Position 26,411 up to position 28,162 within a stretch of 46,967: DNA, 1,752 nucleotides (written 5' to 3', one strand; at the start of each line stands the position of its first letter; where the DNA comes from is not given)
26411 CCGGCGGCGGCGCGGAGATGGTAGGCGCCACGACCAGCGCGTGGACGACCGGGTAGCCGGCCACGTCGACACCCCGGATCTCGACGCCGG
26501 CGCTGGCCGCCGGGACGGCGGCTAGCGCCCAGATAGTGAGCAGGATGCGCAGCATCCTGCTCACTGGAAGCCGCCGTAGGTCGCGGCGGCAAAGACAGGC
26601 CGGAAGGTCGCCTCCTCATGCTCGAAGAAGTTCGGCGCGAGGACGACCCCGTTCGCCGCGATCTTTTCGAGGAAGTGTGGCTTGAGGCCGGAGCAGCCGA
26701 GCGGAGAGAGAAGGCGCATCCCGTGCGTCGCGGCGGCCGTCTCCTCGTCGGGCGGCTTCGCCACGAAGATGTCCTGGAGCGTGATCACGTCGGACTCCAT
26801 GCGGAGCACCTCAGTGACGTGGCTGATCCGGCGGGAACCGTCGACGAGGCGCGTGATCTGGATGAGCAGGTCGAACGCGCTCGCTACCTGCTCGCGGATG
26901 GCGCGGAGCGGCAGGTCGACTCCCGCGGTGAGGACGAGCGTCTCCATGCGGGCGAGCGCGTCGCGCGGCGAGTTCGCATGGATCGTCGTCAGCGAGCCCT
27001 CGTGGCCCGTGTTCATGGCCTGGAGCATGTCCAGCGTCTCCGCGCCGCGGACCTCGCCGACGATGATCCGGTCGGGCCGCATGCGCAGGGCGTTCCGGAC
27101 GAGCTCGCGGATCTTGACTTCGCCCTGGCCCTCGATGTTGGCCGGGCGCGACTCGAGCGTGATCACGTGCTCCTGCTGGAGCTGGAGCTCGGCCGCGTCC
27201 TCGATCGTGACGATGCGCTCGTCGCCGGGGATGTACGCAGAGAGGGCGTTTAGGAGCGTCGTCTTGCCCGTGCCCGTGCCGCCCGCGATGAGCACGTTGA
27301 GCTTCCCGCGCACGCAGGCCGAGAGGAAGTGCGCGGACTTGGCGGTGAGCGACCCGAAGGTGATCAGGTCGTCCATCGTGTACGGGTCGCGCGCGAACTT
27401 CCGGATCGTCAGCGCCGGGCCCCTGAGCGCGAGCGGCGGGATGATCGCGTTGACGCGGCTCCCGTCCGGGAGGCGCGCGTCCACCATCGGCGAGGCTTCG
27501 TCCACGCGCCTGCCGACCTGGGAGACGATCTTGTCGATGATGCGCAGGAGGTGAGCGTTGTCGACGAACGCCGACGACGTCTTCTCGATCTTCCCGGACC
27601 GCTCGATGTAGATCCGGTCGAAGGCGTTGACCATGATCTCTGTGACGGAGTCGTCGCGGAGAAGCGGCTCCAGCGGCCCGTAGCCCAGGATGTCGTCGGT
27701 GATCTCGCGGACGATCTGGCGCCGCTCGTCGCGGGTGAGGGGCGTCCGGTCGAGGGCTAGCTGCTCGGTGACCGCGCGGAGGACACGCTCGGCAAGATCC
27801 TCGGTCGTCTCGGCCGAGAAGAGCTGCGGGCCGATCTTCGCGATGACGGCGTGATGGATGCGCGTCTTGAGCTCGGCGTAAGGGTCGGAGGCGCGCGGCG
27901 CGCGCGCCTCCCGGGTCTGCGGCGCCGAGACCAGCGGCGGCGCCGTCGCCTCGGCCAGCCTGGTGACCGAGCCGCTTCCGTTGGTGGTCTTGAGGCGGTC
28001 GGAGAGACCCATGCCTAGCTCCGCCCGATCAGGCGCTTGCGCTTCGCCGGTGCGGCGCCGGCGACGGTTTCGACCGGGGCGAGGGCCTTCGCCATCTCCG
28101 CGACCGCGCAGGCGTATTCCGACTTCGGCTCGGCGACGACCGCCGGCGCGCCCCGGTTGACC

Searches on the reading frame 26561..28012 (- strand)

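Call 18: search_protein_families(library=pfam, proteins=[window:26561-28012:-], max_evalue=0.01)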
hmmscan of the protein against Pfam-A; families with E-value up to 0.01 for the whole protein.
window:26561-28012:- (483 aa): 14 families
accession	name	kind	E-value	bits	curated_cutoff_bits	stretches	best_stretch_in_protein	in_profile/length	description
PF00437.27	T2SSE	-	1.8e-66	224.7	24.9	1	111-393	5-285/370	Type II/IV secretion system protein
PF13191.12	AAA_16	-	5.1e-06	27.5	32.6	1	228-284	14-79/167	AAA ATPase domain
PF13521.12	AAA_28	-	0.00019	22.1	27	1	240-283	2-41/164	AAA domain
PF13555.12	AAA_29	-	0.00083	19.5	27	1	235-264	22-49/61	P-loop containing region of AAA domain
PF12775.13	AAA_7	-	0.0011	18.9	25.8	1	223-263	19-59/181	P-loop containing dynein motor region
PF00005.33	ABC_tran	-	0.0017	19.4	25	1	237-274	11-48/137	ABC transporter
PF13476.12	AAA_23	-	0.004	18.3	27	1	240-260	22-42/201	AAA domain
PF07724.20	AAA_2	-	0.005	17.3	27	1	237-297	3-62/166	AAA domain (Cdc48 subfamily)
PF20720.3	nSTAND3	-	0.0055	16.9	27.2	0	239-276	19-57/155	Novel STAND NTPase 3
PF01580.24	FtsK_SpoIIIE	-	0.0068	16.3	24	0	239-257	41-59/221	FtsK/SpoIIIE family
PF00004.35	AAA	-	0.0072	17.2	21.2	0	240-318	1-63/131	ATPase family associated with various cellular activities (AAA)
PF09818.15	ABC_ATPase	-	0.0079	15.7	23.2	0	240-284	82-130/283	P-loop domain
PF02492.25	cobW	-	0.009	16.1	20.7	0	240-283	3-47/180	CobW/HypB/UreG, nucleotide-binding domain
PF00493.29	MCM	-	0.0094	15.5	23.3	0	232-263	52-83/224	MCM P-loop domain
